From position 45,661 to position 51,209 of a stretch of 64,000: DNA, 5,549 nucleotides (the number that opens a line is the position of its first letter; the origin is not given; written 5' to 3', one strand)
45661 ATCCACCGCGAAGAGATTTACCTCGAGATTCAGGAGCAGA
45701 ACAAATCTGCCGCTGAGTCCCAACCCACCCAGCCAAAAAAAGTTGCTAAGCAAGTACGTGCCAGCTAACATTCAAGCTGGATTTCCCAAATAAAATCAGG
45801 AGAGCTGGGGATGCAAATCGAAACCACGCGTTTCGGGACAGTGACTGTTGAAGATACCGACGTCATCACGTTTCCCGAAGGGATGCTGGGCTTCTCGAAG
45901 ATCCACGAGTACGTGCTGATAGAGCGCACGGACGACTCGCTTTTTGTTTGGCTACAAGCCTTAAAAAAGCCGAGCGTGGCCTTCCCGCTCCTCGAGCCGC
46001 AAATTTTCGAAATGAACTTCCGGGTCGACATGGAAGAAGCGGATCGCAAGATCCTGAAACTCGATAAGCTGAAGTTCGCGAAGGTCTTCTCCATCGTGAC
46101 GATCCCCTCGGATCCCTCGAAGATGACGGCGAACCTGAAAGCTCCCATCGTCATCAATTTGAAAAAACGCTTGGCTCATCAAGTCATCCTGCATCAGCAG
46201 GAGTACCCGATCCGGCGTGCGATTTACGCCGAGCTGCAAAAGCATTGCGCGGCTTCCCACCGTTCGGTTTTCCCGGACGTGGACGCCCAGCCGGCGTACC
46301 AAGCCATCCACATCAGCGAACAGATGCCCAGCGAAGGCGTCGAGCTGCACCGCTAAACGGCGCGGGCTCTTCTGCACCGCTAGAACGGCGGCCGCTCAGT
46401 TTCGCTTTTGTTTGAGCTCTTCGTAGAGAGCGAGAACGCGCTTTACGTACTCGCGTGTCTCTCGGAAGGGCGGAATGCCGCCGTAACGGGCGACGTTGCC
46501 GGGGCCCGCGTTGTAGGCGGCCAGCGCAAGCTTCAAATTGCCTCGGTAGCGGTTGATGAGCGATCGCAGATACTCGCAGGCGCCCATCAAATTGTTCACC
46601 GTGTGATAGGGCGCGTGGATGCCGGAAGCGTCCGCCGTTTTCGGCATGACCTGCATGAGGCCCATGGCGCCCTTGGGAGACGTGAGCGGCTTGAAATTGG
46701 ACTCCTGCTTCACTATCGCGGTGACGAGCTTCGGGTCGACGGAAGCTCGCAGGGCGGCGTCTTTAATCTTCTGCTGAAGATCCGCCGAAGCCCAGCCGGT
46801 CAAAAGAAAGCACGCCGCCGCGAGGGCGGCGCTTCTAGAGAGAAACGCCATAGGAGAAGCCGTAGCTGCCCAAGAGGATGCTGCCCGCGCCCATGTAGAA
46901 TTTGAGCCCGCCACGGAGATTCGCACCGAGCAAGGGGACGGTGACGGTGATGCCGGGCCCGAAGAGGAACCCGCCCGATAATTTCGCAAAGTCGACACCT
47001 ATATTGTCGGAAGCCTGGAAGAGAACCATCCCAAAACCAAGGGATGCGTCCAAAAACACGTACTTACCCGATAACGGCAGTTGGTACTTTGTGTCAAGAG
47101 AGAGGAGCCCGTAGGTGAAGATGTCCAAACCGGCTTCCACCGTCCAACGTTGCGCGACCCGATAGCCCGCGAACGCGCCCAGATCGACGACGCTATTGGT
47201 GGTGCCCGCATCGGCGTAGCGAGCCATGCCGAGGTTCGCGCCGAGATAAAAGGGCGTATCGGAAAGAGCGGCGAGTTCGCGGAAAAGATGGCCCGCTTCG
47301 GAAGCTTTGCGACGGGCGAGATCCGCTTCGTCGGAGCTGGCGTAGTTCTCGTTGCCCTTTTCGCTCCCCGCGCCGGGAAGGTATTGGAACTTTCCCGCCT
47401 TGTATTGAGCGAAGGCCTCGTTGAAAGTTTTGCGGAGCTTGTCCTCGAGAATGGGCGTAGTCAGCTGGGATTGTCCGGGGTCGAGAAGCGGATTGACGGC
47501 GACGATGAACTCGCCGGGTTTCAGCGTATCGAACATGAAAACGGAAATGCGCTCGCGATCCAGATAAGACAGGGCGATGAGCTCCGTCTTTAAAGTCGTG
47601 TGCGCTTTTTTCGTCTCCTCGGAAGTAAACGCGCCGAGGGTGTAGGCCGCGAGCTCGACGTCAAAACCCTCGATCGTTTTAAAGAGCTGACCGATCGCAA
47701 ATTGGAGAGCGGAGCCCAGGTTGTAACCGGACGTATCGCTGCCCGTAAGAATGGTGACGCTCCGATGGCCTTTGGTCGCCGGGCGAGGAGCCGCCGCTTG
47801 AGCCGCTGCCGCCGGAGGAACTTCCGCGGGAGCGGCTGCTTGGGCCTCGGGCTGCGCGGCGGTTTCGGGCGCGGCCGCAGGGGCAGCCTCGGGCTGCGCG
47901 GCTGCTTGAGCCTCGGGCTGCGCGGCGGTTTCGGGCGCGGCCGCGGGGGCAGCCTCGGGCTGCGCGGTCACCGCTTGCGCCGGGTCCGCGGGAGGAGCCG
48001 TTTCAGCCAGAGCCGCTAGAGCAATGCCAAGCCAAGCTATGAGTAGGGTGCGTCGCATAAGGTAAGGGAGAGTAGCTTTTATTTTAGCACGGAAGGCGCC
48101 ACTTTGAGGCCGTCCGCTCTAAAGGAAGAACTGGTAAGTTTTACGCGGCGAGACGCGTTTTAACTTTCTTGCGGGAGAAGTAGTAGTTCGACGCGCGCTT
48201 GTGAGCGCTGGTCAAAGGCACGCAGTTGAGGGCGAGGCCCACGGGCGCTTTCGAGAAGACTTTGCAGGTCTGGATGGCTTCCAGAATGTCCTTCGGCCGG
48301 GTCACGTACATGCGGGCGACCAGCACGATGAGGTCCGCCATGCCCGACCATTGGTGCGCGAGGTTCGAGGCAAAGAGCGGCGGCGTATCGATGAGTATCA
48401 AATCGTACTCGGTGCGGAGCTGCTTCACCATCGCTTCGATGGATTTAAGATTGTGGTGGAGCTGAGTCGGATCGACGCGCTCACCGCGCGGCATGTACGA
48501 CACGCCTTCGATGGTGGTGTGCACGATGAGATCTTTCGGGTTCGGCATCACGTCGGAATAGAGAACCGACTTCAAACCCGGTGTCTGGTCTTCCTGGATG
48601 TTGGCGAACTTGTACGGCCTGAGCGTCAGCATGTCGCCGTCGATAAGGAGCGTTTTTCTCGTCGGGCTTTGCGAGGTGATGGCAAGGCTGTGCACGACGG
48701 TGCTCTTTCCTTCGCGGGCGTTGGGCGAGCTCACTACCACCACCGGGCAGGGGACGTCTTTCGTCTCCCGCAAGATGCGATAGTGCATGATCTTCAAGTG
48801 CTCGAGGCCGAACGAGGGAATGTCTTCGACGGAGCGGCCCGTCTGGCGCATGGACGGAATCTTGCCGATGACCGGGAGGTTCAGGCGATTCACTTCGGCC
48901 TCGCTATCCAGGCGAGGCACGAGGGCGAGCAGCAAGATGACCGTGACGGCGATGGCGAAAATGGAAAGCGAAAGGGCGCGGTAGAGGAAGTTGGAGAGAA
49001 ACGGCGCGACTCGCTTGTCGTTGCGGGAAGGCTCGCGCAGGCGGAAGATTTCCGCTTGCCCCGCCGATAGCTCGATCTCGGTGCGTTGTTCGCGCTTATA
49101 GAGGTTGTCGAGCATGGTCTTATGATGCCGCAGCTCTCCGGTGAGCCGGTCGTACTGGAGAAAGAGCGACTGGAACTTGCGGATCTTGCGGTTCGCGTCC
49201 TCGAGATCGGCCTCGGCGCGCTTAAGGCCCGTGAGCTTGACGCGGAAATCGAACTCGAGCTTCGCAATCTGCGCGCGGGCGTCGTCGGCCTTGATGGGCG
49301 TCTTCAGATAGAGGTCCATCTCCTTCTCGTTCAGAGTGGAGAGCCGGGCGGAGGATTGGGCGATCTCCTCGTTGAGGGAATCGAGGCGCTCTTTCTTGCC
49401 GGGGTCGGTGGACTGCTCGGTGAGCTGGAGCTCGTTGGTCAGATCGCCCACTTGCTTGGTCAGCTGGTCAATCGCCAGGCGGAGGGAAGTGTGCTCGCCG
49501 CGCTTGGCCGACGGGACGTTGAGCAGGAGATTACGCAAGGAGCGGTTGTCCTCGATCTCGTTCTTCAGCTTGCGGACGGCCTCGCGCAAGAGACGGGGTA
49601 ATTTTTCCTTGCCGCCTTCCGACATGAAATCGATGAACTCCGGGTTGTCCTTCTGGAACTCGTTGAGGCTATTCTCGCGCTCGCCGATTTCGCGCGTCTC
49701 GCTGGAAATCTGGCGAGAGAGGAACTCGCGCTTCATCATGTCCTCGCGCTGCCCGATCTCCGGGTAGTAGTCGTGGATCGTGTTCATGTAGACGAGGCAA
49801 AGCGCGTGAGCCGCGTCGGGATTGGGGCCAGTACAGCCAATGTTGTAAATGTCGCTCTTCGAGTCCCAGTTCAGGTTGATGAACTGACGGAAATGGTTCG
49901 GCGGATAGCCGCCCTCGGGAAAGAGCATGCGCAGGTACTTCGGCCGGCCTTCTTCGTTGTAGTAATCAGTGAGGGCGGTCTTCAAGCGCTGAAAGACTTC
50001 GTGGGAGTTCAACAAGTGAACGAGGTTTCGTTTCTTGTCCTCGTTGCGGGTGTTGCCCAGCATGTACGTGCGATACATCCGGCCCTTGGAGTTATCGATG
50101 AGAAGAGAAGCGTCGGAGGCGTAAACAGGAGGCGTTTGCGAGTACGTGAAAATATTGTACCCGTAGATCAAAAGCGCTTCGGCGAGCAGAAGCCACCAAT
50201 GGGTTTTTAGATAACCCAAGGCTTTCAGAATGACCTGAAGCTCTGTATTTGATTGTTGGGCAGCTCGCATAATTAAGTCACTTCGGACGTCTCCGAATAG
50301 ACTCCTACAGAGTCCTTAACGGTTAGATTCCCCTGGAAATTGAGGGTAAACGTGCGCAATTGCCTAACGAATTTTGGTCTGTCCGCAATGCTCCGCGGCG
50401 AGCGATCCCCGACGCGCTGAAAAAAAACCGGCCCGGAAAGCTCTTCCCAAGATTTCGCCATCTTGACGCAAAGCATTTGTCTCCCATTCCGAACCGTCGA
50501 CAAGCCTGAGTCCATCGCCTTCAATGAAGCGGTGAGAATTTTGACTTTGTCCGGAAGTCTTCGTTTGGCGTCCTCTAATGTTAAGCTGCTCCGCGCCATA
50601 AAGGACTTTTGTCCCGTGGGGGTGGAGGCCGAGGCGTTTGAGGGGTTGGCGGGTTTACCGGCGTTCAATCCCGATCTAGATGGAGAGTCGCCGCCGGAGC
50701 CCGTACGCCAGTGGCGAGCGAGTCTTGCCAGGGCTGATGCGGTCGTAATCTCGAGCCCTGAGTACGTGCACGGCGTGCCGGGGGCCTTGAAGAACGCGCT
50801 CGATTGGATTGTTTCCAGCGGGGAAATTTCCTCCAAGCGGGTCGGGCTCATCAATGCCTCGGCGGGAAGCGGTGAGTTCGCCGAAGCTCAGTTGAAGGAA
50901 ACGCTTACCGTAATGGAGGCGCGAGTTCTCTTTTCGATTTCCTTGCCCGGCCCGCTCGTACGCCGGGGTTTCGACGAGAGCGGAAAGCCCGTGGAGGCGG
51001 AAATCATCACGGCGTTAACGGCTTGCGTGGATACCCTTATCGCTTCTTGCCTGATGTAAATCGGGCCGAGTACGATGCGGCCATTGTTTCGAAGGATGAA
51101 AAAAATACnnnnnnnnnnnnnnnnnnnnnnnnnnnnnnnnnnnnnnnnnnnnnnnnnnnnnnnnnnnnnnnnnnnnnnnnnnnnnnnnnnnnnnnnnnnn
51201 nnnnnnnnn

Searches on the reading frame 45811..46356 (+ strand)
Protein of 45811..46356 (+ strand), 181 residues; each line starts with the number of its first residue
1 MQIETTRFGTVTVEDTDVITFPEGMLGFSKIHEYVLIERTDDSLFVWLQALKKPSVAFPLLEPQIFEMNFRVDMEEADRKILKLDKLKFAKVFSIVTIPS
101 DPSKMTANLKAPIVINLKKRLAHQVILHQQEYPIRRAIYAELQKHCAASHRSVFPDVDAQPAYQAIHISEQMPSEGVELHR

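Call 10: find_encoding_contigs(protein=window:45811-46356:+, flank=6000, max_places=10)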
Protein window:45811-46356:+ (181 aa): 1 contig read that carries it; 1 place shown.
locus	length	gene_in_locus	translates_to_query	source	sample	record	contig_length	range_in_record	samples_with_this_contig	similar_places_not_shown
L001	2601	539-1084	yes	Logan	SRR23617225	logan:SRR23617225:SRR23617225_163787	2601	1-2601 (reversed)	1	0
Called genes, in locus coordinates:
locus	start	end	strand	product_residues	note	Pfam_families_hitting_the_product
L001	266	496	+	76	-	PF02599:CsrA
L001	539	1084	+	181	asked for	PF02623:FliW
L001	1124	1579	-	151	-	PF01464:SLT, PF27553:SLT_superhelical (weak)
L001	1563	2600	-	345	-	?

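Call 11: search_protein_families(library=pfam, proteins=[window:45811-46356:+])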
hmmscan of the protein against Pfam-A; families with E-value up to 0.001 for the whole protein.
window:45811-46356:+ (181 aa): 1 family
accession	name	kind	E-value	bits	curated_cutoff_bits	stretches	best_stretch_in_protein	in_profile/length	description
PF02623.20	FliW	-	9.1e-37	126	25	1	19-137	1-121/122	FliW protein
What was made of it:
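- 45811..46356 (+): fliW (CsrA antagonist). Pfam FliW, 9e-37 (call 11).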

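Call 12: find_homologous_proteins(query=window:45811-46356:+, max_evalue=1e-20)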
Query window:45811-46356:+ (181 aa): 191 proteins with E <= 1e-20 among 281 candidates; the best 120 are listed.
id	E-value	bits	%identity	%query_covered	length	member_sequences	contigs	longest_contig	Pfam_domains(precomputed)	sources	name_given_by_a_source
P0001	4.6e-109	380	95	100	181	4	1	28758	PF02623.22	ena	-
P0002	2.2e-102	358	90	100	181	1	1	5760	PF02623.22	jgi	jgi:flagellar assembly factor FliW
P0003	6.1e-97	341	83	100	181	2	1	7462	PF02623.22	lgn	-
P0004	7.8e-97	340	84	98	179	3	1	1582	PF02623.22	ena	-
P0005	2.2e-87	309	78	96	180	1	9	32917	PF02623.22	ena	-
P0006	6.9e-86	305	88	85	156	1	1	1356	PF02623.22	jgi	jgi:flagellar assembly factor FliW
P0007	4.4e-83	295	73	98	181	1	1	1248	PF02623.22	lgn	-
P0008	5.7e-82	292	72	98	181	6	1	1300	PF02623.22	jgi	jgi:flagellar assembly factor FliW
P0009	2.1e-81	290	75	95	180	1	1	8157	PF02623.22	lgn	-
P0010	5.0e-81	289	72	97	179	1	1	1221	PF02623.22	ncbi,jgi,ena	jgi:flagellar assembly factor FliW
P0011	1.1e-80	288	76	95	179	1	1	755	PF02623.22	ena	-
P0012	2.8e-80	286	74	95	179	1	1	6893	PF02623.22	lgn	-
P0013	4.8e-80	286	70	98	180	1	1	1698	PF02623.22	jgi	jgi:flagellar assembly factor FliW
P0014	1.9e-79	284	70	97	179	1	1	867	PF02623.22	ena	-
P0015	4.9e-79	282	72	95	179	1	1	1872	PF02623.22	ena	-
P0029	2.1e-77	277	70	95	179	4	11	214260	PF02623.22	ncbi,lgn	-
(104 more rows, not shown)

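Call 14: find_encoding_contigs(protein=P0001, flank=4000, max_places=3)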
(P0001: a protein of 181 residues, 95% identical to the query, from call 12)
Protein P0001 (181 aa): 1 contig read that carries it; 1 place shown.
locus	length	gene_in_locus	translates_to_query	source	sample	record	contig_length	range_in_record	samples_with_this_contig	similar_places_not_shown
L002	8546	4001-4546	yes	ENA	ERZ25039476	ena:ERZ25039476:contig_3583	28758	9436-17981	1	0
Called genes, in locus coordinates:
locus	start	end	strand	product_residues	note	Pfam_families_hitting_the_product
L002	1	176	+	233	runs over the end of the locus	PF22638:FlgK_D1, PF06429:Flg_bbr_C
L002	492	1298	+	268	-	-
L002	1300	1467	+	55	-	-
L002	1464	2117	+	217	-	PF12697:Abhydrolase_6, PF00561:Abhydrolase_1, PF12146:Hydrolase_4 (weak)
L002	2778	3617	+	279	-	PF01844:HNH (faint)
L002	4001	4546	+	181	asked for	PF02623:FliW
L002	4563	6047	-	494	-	PF01464:SLT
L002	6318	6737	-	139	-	-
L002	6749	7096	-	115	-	-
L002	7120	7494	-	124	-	-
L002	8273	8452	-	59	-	-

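Call 15: find_encoding_contigs(protein=P0002, flank=4000, max_places=3)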
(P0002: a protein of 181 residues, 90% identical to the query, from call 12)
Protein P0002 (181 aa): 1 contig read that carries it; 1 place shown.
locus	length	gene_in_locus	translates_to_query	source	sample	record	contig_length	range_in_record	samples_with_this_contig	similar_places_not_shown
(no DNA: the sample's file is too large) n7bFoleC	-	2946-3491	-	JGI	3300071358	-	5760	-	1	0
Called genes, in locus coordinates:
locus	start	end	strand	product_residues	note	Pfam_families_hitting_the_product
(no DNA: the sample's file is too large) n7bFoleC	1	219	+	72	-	?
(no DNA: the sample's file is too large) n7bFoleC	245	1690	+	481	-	PF00460:Flg_bb_rod, PF22638:FlgK_D1, PF06429:Flg_bbr_C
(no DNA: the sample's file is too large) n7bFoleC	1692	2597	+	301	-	PF00669:Flagellin_N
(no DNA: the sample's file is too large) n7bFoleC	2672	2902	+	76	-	PF02599:CsrA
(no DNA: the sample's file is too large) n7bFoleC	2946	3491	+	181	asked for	PF02623:FliW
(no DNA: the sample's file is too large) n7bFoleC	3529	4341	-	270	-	PF00753:Lactamase_B, PF13483:Lactamase_B_3 (weak), PF12706:Lactamase_B_2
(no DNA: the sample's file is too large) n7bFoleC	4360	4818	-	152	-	PF01464:SLT, PF27553:SLT_superhelical (faint)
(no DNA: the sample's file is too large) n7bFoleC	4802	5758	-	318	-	?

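Call 16: find_encoding_contigs(protein=P0003, flank=4000, max_places=3)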
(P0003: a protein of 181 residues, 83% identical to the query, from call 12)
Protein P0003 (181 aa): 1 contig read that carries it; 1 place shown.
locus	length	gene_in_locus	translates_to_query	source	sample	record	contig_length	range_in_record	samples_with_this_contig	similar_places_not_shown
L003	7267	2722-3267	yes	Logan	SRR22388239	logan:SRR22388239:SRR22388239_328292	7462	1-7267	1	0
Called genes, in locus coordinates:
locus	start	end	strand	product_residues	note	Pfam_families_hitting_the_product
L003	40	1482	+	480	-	PF00460:Flg_bb_rod, PF22638:FlgK_D1, PF06429:Flg_bbr_C (weak)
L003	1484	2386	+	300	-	PF00669:Flagellin_N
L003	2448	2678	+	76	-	PF02599:CsrA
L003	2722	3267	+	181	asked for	PF02623:FliW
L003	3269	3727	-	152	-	PF01464:SLT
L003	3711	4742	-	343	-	-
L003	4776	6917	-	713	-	-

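Call 17: find_encoding_contigs(protein=P0005, flank=4000, max_places=3)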
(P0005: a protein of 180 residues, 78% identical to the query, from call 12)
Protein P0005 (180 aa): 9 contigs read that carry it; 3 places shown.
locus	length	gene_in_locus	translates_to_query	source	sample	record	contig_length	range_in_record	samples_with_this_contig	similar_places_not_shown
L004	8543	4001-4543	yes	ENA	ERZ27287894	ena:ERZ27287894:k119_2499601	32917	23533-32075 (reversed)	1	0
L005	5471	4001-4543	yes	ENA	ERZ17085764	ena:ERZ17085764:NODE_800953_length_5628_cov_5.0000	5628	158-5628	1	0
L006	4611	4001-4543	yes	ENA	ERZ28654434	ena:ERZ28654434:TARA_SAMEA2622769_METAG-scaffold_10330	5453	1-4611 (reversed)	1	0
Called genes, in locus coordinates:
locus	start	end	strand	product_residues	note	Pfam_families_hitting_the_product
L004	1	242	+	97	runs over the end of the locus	PF10135:Rod-binding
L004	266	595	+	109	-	PF04316:FlgM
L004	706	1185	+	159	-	PF05130:FlgN (weak)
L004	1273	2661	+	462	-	PF00460:Flg_bb_rod, PF22638:FlgK_D1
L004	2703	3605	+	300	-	PF00669:Flagellin_N (weak)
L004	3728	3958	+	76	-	PF02599:CsrA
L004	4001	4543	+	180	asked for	PF02623:FliW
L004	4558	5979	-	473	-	-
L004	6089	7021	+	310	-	PF00535:Glycos_transf_2, PF13641:Glyco_tranf_2_3 (faint), PF13632:Glyco_trans_2_3 (weak)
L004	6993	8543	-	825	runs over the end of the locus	PF04422:FrhB_FdhB_N, PF04432:FrhB_FdhB_C, PF04230:PS_pyruv_trans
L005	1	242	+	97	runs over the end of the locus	PF10135:Rod-binding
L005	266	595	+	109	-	PF04316:FlgM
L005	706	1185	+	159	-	PF05130:FlgN (weak)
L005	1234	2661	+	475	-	PF00460:Flg_bb_rod, PF22638:FlgK_D1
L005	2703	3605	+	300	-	PF00669:Flagellin_N (faint)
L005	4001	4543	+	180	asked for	PF02623:FliW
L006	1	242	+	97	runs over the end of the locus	PF10135:Rod-binding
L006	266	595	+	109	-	PF04316:FlgM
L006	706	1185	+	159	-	PF05130:FlgN (weak)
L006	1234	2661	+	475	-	PF00460:Flg_bb_rod, PF22638:FlgK_D1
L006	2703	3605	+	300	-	PF00669:Flagellin_N (weak)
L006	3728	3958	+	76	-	PF02599:CsrA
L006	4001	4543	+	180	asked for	PF02623:FliW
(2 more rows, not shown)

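Call 39: find_encoding_contigs(protein=P0004, flank=3000, max_places=3)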
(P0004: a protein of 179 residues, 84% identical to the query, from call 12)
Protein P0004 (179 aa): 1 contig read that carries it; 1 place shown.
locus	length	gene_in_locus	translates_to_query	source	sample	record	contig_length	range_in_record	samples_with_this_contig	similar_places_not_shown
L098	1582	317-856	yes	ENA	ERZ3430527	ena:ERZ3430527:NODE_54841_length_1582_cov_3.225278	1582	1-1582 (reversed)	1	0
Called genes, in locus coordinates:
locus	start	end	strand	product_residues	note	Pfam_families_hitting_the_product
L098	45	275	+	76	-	PF02599:CsrA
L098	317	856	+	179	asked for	PF02623:FliW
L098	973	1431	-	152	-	PF01464:SLT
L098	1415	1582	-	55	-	?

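Call 40: find_encoding_contigs(protein=P0006, flank=3000, max_places=3)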
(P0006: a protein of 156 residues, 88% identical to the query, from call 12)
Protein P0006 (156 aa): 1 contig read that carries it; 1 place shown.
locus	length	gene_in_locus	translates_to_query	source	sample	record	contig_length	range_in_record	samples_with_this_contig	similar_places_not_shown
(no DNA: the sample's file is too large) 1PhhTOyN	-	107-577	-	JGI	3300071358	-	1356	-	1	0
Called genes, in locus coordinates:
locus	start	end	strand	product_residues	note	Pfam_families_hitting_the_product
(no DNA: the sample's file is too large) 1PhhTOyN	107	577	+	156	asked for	PF02623:FliW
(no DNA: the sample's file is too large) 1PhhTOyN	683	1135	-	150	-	PF01464:SLT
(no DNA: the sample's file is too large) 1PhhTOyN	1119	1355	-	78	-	?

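Call 58: search_protein_families(library=pfam, proteins=[L002:2778-3617:+], max_evalue=0.01)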
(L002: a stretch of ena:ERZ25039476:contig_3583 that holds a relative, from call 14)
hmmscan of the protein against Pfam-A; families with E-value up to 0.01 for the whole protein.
L002:2778-3617:+ (279 aa): 1 family
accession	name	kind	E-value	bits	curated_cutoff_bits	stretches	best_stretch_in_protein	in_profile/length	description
PF01844.29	HNH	-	1.8e-05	25.2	21.4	1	241-277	4-44/47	HNH endonuclease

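Call 59: find_encoding_contigs(protein=P0029, flank=2500, max_places=4)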
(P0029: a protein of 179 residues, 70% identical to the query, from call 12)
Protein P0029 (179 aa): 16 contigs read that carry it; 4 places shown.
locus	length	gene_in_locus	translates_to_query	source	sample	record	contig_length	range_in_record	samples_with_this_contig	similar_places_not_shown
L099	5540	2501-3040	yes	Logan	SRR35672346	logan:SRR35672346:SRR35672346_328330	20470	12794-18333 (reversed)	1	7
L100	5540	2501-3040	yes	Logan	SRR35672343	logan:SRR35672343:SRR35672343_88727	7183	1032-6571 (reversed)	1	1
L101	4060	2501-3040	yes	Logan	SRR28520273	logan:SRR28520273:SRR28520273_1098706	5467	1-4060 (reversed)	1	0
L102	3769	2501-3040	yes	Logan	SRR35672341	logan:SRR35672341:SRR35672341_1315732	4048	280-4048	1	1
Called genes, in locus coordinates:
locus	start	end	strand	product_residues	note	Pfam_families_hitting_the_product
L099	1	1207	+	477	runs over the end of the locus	PF00460:Flg_bb_rod (weak), PF22638:FlgK_D1, PF06429:Flg_bbr_C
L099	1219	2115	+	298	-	PF00669:Flagellin_N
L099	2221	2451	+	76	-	PF02599:CsrA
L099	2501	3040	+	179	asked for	PF02623:FliW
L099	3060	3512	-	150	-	PF01464:SLT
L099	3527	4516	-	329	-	-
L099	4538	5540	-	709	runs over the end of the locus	-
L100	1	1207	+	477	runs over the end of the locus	PF00460:Flg_bb_rod (weak), PF22638:FlgK_D1, PF06429:Flg_bbr_C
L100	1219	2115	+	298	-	PF00669:Flagellin_N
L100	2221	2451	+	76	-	PF02599:CsrA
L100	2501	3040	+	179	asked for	PF02623:FliW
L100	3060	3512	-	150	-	PF01464:SLT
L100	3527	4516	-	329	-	-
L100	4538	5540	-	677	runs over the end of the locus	?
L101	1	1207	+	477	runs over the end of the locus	PF00460:Flg_bb_rod (weak), PF22638:FlgK_D1, PF06429:Flg_bbr_C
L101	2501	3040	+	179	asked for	PF02623:FliW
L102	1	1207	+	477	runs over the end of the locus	PF00460:Flg_bb_rod (weak), PF22638:FlgK_D1, PF06429:Flg_bbr_C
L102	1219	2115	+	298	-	PF00669:Flagellin_N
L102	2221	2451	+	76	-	PF02599:CsrA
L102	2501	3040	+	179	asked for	PF02623:FliW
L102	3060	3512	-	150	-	PF01464:SLT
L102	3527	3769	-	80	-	?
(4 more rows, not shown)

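Call 60: find_encoding_contigs(protein=P0009, flank=2500, max_places=4)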
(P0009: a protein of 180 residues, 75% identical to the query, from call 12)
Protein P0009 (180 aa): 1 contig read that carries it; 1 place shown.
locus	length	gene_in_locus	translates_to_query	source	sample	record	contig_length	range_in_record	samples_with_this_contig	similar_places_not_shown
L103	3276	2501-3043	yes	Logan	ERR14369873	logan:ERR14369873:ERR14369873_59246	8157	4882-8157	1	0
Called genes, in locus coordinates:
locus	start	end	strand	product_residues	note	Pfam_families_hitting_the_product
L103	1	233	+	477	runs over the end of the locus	PF00460:Flg_bb_rod (weak), PF22638:FlgK_D1, PF06429:Flg_bbr_C (faint)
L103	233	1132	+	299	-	PF00669:Flagellin_N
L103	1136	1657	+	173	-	-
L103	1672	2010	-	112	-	PF01355:HIPIP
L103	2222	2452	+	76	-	PF02599:CsrA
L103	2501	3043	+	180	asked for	PF02623:FliW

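Call 63: find_encoding_contigs(protein=P0001, flank=10000, max_places=1)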
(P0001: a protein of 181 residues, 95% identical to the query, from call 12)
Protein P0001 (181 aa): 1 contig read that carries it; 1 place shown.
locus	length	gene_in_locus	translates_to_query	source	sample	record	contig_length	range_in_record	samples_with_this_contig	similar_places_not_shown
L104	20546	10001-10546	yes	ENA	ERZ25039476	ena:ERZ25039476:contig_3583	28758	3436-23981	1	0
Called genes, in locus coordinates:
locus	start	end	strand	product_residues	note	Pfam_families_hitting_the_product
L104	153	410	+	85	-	PF06429:Flg_bbr_C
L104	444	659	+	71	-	PF00460:Flg_bb_rod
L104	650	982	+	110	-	PF22692:LlgE_F_G_D1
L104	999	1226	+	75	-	PF06429:Flg_bbr_C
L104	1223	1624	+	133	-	-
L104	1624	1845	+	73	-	PF13144:ChapFlgA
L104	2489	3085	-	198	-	-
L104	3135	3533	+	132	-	PF02119:FlgI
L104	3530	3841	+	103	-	PF10135:Rod-binding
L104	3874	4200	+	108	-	PF04316:FlgM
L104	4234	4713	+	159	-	PF05130:FlgN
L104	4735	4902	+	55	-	PF00460:Flg_bb_rod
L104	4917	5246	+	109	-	PF22638:FlgK_D1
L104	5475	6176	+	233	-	PF22638:FlgK_D1, PF06429:Flg_bbr_C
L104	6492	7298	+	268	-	-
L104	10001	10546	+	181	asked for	PF02623:FliW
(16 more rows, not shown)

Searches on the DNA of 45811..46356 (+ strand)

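Call 57: search_rna_families(sources=[L002, L003, L004], threshold=gathering)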
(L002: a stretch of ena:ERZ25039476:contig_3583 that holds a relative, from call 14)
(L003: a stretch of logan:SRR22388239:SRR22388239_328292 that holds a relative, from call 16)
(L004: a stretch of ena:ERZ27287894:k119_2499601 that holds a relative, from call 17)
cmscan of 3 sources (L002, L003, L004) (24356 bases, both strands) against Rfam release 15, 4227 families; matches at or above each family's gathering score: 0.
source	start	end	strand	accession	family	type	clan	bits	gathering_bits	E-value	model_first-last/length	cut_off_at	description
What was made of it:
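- Tried and rejected: Rfam on relatives L002-L004: nothing (call 57).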

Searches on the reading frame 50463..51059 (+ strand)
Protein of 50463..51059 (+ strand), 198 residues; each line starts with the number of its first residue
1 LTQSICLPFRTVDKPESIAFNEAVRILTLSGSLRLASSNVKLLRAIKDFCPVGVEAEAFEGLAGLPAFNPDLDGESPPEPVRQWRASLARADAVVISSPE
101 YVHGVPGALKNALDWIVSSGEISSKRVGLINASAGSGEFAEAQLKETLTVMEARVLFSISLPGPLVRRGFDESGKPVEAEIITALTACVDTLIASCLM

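Call 46: search_protein_families(library=pfam, proteins=[window:50463-51059:+], max_evalue=0.00001)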
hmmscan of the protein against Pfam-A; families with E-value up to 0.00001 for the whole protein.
window:50463-51059:+ (198 aa): 2 families
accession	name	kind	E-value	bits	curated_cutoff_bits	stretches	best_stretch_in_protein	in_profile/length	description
PF03358.20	FMN_red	-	2.1e-28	99.2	24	1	25-158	2-142/152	NADPH-dependent FMN reductase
PF02525.22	Flavodoxin_2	-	5.9e-06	26.6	27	1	69-129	46-130/198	Flavodoxin-like fold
